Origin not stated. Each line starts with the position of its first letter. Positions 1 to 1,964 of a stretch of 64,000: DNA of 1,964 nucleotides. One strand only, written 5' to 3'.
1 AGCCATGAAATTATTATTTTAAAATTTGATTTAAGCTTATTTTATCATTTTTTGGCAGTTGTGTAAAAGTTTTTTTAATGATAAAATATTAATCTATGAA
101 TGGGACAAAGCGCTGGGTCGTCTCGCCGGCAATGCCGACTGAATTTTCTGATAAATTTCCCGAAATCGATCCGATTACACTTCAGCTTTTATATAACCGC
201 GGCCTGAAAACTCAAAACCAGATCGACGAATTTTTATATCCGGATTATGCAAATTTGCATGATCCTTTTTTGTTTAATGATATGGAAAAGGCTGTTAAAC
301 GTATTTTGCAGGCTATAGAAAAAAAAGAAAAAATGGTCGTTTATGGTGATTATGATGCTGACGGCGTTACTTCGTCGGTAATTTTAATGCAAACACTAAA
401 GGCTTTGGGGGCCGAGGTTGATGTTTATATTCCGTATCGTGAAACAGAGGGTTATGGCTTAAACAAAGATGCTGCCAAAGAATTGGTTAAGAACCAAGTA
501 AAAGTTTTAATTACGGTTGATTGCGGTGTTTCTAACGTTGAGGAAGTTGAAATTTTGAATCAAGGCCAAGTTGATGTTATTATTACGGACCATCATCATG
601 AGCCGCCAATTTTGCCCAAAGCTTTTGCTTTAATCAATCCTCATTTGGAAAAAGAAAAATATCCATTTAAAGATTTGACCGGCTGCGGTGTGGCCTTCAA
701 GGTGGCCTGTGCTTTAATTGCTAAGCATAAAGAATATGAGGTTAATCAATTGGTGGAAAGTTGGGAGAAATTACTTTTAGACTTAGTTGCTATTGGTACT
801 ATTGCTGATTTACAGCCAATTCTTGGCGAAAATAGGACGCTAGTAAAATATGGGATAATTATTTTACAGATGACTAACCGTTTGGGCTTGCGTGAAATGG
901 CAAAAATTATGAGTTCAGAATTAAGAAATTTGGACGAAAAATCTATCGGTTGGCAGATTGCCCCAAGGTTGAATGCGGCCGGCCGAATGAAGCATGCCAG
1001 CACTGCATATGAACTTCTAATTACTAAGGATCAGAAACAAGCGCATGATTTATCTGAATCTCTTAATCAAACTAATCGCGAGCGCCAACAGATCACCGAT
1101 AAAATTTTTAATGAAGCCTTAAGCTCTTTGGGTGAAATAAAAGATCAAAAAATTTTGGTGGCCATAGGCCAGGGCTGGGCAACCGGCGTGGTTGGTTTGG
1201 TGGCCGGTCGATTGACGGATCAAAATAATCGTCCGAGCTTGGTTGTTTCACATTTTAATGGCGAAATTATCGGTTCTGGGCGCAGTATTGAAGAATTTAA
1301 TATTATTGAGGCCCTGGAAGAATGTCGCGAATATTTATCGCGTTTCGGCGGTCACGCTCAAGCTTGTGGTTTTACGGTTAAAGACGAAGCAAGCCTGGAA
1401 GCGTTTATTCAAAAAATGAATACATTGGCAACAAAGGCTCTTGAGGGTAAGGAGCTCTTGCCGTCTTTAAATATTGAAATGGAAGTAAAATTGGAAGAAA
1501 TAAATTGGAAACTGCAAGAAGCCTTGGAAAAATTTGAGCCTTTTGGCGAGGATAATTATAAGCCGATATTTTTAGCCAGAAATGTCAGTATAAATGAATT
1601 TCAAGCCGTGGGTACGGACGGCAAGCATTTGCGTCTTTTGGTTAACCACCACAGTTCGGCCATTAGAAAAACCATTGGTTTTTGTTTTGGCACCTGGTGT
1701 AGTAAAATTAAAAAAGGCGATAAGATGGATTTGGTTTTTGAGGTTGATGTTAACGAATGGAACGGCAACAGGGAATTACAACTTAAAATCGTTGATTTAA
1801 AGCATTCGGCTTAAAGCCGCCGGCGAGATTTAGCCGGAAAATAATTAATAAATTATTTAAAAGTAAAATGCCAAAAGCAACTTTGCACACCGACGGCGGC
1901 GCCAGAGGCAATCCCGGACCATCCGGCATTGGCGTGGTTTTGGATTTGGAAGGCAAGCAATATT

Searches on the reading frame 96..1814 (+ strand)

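Call 54: search_protein_families(library=pfam, proteins=[window:96-1814:+], max_evalue=0.00001)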
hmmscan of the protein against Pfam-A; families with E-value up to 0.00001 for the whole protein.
window:96-1814:+ (572 aa): 3 families
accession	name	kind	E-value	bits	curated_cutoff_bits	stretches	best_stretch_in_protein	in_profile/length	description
PF17768.7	RecJ_OB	-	2.2e-29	102.1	27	1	460-567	1-107/107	RecJ OB domain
PF01368.27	DHH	-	8.1e-26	91.2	28.1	1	79-235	1-125/125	DHH family, N-terminal domain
PF02272.25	DHHA1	-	6.6e-14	52.6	25.9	1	350-445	1-100/102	DHHA1 domain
